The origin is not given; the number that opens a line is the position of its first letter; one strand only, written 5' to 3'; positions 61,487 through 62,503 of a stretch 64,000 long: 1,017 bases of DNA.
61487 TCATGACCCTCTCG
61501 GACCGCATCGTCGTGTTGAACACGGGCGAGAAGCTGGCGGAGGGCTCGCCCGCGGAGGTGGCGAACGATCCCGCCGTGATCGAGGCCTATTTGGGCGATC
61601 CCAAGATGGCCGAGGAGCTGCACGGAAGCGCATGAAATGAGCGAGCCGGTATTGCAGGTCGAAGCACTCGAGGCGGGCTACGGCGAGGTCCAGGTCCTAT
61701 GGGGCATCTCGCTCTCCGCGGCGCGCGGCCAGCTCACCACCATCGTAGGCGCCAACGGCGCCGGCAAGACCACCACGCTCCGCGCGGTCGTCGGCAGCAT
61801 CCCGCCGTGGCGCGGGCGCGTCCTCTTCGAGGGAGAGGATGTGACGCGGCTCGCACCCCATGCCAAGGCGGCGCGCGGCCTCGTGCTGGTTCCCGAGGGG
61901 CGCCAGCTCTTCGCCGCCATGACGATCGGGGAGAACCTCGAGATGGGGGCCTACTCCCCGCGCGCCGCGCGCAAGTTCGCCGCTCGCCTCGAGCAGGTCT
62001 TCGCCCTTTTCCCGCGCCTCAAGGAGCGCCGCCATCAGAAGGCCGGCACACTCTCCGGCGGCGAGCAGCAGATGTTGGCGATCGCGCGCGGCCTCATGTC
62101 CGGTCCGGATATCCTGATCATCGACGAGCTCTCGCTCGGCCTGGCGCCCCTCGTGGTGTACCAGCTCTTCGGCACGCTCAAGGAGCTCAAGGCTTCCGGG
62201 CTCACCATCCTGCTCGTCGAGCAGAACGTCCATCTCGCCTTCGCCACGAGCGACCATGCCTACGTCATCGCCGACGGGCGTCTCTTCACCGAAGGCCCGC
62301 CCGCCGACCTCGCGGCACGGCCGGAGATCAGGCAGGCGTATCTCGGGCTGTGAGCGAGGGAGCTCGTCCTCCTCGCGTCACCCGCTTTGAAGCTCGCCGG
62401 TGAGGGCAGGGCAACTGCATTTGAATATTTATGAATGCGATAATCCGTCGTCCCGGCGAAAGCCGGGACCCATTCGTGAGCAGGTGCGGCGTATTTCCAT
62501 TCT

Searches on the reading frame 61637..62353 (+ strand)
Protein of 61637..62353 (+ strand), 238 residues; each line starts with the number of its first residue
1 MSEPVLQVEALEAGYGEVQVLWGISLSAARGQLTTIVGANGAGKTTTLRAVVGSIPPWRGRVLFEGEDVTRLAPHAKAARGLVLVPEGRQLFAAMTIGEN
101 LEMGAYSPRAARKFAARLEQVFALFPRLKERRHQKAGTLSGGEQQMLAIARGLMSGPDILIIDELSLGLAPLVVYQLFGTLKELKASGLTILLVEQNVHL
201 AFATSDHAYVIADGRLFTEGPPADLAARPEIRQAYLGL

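Call 86: search_protein_families(library=pfam, proteins=[window:61637-62353:+], max_evalue=0.0001)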
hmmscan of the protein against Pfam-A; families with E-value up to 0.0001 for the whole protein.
window:61637-62353:+ (238 aa): 4 families
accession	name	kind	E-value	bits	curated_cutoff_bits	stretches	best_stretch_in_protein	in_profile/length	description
PF00005.33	ABC_tran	-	4.6e-28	99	25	1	23-164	3-134/137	ABC transporter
PF13304.12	AAA_21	-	1.2e-08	35.8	27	0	137-193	236-295/304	AAA domain, putative AbiEii toxin, Type IV TA system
PF13604.12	AAA_30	-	5.9e-06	26.6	27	1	29-166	16-98/191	AAA domain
PF13401.12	AAA_22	-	6.1e-05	23.8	27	0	31-169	5-96/130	AAA domain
